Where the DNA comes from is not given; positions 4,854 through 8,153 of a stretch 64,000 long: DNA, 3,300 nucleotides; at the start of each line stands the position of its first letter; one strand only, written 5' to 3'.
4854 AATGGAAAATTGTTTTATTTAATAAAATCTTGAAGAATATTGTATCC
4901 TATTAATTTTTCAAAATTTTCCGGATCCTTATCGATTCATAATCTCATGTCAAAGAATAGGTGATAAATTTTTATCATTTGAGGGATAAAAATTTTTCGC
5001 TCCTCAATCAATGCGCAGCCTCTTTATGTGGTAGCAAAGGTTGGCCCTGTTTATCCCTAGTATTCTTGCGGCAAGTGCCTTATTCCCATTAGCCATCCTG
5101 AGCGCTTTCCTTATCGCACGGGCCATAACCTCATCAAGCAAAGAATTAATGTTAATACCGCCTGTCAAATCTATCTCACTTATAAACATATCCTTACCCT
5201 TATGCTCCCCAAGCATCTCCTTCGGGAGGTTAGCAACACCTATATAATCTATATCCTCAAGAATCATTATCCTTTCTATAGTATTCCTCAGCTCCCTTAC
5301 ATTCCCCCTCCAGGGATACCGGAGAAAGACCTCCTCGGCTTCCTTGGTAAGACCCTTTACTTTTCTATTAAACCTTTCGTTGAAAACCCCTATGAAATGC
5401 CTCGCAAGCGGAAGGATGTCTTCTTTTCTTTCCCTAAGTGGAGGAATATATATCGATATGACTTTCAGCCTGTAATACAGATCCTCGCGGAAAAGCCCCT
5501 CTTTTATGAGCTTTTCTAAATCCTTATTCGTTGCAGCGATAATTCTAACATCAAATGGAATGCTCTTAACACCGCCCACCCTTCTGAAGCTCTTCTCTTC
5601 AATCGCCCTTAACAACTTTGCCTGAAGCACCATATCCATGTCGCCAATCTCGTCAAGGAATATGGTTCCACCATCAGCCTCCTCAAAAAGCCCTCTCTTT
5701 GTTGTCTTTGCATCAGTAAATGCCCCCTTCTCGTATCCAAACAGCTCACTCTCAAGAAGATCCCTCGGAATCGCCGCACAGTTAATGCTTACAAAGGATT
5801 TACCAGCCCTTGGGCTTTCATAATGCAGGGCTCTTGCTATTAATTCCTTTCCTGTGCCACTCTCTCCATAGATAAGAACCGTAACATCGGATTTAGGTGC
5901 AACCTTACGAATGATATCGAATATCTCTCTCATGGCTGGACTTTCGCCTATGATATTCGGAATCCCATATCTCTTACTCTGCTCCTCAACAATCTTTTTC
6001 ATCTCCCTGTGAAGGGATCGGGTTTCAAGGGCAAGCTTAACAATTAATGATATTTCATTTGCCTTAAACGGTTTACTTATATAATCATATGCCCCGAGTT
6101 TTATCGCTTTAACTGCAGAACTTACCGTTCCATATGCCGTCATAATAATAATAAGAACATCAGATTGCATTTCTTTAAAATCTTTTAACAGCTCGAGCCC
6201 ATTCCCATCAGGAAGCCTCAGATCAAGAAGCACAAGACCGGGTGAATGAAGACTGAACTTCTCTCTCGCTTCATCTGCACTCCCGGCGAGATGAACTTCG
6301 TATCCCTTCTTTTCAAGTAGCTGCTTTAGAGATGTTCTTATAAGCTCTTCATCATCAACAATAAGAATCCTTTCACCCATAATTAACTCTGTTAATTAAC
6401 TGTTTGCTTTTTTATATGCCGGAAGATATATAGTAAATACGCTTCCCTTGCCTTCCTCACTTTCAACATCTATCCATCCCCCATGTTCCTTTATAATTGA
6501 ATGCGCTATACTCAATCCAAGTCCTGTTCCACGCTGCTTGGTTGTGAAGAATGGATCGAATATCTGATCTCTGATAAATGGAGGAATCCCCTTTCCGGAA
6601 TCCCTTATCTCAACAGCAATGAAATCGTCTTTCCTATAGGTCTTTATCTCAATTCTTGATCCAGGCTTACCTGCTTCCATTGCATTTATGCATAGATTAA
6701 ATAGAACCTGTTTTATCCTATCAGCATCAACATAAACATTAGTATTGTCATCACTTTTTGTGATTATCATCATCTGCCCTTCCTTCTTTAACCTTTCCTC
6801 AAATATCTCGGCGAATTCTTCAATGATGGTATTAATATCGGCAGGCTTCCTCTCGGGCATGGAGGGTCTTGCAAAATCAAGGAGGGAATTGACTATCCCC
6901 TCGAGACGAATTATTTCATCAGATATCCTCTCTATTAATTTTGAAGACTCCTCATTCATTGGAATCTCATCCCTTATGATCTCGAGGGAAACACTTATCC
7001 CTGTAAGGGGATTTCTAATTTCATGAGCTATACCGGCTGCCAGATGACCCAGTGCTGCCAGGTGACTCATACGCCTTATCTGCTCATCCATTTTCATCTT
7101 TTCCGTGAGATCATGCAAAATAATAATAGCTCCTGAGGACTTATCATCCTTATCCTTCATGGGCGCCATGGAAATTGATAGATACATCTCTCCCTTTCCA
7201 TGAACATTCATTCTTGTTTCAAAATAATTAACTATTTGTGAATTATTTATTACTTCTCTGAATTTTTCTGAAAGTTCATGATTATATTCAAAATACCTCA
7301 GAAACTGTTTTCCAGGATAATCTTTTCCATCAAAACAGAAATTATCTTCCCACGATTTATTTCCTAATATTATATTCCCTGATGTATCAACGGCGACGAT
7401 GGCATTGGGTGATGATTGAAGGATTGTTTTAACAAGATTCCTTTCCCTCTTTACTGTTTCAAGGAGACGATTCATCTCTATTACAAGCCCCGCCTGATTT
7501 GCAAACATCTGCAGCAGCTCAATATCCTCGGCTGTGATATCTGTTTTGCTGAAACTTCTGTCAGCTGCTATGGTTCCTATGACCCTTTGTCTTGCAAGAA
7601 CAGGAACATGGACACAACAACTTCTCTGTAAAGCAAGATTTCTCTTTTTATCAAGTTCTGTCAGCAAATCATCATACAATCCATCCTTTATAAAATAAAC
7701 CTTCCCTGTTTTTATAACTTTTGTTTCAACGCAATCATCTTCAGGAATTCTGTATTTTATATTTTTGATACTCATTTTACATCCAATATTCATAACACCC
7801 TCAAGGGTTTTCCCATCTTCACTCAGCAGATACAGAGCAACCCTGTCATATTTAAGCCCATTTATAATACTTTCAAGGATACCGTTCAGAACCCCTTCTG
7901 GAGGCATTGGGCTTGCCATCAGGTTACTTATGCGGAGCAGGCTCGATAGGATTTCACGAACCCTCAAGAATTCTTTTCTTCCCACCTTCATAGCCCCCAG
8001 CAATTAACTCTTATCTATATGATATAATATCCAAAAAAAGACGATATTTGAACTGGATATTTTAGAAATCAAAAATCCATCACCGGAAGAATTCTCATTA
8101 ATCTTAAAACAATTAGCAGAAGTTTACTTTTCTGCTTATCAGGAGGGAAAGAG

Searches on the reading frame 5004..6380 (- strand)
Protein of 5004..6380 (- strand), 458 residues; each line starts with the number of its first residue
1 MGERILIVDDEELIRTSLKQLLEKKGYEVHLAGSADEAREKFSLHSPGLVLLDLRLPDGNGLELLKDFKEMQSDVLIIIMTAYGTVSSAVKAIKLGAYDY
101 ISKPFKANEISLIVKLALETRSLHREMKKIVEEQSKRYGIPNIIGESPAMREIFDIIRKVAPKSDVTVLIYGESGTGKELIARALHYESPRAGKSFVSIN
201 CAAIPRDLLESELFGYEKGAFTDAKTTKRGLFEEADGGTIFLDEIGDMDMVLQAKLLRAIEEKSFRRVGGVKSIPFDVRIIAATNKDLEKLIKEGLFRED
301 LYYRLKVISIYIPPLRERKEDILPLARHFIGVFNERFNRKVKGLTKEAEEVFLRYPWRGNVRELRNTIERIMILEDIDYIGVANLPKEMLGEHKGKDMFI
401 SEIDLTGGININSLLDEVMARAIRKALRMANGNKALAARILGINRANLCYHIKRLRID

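Call 6: search_protein_families(library=pfam, proteins=[window:5004-6380:-], max_evalue=0.01)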
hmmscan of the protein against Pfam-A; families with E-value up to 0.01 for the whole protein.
window:5004-6380:- (458 aa): 12 families
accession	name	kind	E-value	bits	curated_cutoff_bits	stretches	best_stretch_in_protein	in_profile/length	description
PF00158.32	Sigma54_activat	-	2.7e-72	242.4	20.2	1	143-310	1-167/168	Sigma-54 interaction domain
PF00072.30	Response_reg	-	6.1e-31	107.3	30.2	1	5-113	1-109/111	Response regulator receiver domain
PF25601.1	AAA_lid_14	-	6.5e-26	90.4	27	1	316-395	1-80/87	AAA+ ATPase lid domain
PF14532.12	Sigma54_activ_2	-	5e-22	79.1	25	1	144-315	1-138/138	Sigma-54 interaction domain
PF07728.20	AAA_5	-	1.3e-07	32.2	22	1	168-286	2-123/139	AAA domain (dynein-related subfamily)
PF00004.35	AAA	-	2.5e-07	31.6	21.2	1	168-294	1-117/131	ATPase family associated with various cellular activities (AAA)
PF02954.25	HTH_8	-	1.6e-06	28.1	22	1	420-454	7-41/42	Bacterial regulatory protein, Fis family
PF00493.29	MCM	-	0.00029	20.5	23.3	1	162-287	54-174/224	MCM P-loop domain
PF13191.12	AAA_16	-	0.00038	21.4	32.6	1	149-204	8-63/167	AAA ATPase domain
PF20030.5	bpMoxR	-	0.00039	20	27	1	166-286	32-146/205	MoxR domain in the MoxR-vWA-beta-propeller ternary systems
PF25201.1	nSTAND6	-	0.0045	17.5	27.7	0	166-202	19-55/148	Novel STAND NTPase 6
PF01078.27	Mg_chelatase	-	0.0078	16.1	20.3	0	226-285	96-157/207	Magnesium chelatase, subunit ChlI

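Call 71: search_protein_families(library=ncbifam, proteins=[window:5004-6380:-], max_evalue=1e-10)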
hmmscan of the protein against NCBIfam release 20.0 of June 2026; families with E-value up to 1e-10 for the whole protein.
window:5004-6380:- (458 aa): 86 families (the best 25 are shown)
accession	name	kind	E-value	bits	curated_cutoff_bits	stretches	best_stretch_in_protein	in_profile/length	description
NF008469.0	PRK11361.1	equivalog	2.8e-146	487.9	714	1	3-458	5-457/461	acetoacetate metabolism transcriptional regulator AtoC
TIGR01818.1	ntrC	equivalog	2e-138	462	558.6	1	5-454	1-462/463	nitrogen regulation protein NR(I)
TIGR02915.1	PEP_resp_reg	equivalog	1.6e-127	426.1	502.6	1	5-456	1-443/445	PEP-CTERM-box response regulator transcription factor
NF008176.1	PRK10923.1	equivalog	8.1e-115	384.1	620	1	5-456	6-467/469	nitrogen regulation protein NR(I)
NF051870.1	NAssimRespRegNtrX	equivalog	1.6e-114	383.3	600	1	4-455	3-450/452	nitrogen assimilation response regulator NtrX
NF041552.1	TF_PrdR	equivalog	1.2e-113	380.5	795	1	123-454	254-575/577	sigma-54 dependent transcriptional regulator PrdR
NF007689.0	PRK10365.1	equivalog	1.5e-113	379.9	760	1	5-452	8-439/441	sigma-54-dependent response regulator transcription factor ZraR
NF041946.1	LuxO_transreg_Vib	equivalog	2.8e-110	369.3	800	1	8-446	2-451/463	quorum-sensing sigma-54 dependent transcriptional regulator LuxO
TIGR01817.1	nifA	equivalog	4.5e-104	349.1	528.85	1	123-380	180-433/534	nif-specific transcriptional activator NifA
NF038308.1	RNA_repair_RtcR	equivalog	2.6e-101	340.1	650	1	4-448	30-504/530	RNA repair transcriptional activator RtcR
NF049963.1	RespRegFlgRCampy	domain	1.1e-100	337.5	750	1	5-386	3-378/429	fla regulon two-component system response regulator FlgR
NF011695.0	PRK15115.1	equivalog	2.3e-98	329.8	763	1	4-453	8-434/445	two-component system response regulator GlrR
NF050807.1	TransRegFlbDCaul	equivalog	2.5e-96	323.3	750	1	20-448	18-431/454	sigma-54-dependent transcriptional regulator FlbD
NF003451.0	PRK05022.1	equivalog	2.1e-95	320.4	476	1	118-457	168-510/512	nitric oxide reductase transcriptional regulator NorR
TIGR02329.1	propionate_PrpR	equivalog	7e-89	298.8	499.2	1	133-451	204-523/526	propionate catabolism operon regulatory protein PrpR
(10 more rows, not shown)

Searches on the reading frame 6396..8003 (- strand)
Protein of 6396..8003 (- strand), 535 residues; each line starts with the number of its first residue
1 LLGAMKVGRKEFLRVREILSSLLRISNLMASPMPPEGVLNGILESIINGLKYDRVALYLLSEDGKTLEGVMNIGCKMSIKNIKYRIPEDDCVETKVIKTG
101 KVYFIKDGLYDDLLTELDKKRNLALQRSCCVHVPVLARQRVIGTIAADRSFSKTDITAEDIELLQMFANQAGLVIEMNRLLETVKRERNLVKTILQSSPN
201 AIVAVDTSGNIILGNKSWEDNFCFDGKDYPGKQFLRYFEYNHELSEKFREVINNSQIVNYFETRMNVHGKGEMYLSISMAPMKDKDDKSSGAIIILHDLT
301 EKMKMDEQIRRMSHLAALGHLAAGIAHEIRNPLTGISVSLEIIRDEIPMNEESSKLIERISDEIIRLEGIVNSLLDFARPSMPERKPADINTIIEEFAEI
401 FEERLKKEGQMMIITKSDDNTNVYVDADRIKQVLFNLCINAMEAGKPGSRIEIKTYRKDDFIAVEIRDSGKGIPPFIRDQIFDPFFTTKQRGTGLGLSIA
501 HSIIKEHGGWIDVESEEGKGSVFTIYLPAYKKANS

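Call 6: search_protein_families(library=pfam, proteins=[window:6396-8003:-], max_evalue=0.01)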
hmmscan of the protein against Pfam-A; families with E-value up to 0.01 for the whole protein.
window:6396-8003:- (535 aa): 11 families
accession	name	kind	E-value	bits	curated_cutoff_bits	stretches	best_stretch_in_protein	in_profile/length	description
PF02518.31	HATPase_c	-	2.8e-28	99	26.4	1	426-529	2-109/111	Histidine kinase-, DNA gyrase B-, and HSP90-like ATPase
PF00512.31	HisKA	-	1.1e-16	61.1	26.9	1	318-379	2-62/66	His Kinase A (phospho-acceptor) domain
PF01590.32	GAF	-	1.8e-13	51.6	22.4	1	35-175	2-133/133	GAF domain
PF00989.32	PAS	-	8.3e-11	42.3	22.6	1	191-298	3-112/113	PAS fold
PF13426.13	PAS_9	-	4.6e-10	40.1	27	1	199-301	1-103/103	PAS domain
PF13492.12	GAF_3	-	6e-10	40.1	27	1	36-176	3-128/129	GAF domain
PF13185.12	GAF_2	-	2.2e-09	38.1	28.6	1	35-176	4-136/136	GAF domain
PF08448.16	PAS_4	-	3.8e-09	37.2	23.1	1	195-302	1-108/110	PAS fold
PF13581.12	HATPase_c_2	-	4e-05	24.1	27.4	1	429-513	31-114/127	Histidine kinase-like ATPase domain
PF14501.12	HATPase_c_5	-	0.0019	18.5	22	1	432-519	8-94/102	GHKL domain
PF13188.13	PAS_8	-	0.0033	17.7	21.8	1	190-244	2-56/65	PAS domain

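Call 71: search_protein_families(library=ncbifam, proteins=[window:6396-8003:-], max_evalue=1e-10)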
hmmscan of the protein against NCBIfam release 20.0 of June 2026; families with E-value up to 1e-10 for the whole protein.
window:6396-8003:- (535 aa): 71 families (the best 25 are shown)
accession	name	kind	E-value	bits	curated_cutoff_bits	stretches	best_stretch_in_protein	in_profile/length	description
NF008468.0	PRK11360.1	equivalog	1.4e-96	324.3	646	1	174-533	253-612/616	two-component system sensor histidine kinase AtoS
NF007688.0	PRK10364.1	equivalog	8.4e-60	202.8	479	1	302-530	224-452/460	two-component system sensor histidine kinase ZraS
NF046044.1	PnpS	equivalog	3.9e-51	174.3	400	1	158-528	24-390/390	two-component system histidine kinase PnpS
NF010411.0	PRK13837.1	equivalog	3.1e-47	161.1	647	1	292-533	424-679/828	two-component system VirA-like sensor kinase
NF052574.1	HisKinEspCMyxo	equivalog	5.9e-47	160.3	1200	1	135-532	226-640/785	serine histidine kinase EspC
NF033092.0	HK_WalK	equivalog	8.1e-47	160.1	725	1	155-528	225-593/594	cell wall metabolism sensor histidine kinase WalK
NF046020.1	HisKinCckABruc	equivalog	3.1e-45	154.4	1000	1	194-533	351-711/868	cell cycle histidine kinase CckA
NF053867.1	SprKinKinDBac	equivalog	1.3e-43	149.2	775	1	310-530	278-498/500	sporulation kinase KinD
NF046026.1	HisKinCckACaul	equivalog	4.4e-43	147.4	1000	1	288-533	272-536/678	cell cycle histidine kinase CckA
NF038348.1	T2SS_HK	subfamily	1.8e-42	145.6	450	1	352-528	396-572/574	histidine kinase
NF052573.1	HisKinEspAMyxo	equivalog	1.4e-41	142.4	1400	1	192-532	257-614/755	serine histidine kinase EspA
NF047497.1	HK_LIC_12097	equivalog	5.1e-41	140.6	500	1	267-529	100-366/367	LIC_12097 family sensor histidine kinase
TIGR02966.1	phoR_proteo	equivalog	5.4e-41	140.7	334.2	1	187-526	4-332/333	phosphate regulon sensor histidine kinase PhoR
NF047874.1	MASE3_PAS_HK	subfamily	5.4e-38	131.2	560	1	176-531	252-626/655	MASE3 domain-containing sensor histidine kinase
NF047466.1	hybrid_RR_LvrB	exception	4.1e-37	128.2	500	1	300-529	134-376/377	hybrid histidine kinase/response regulator LvrB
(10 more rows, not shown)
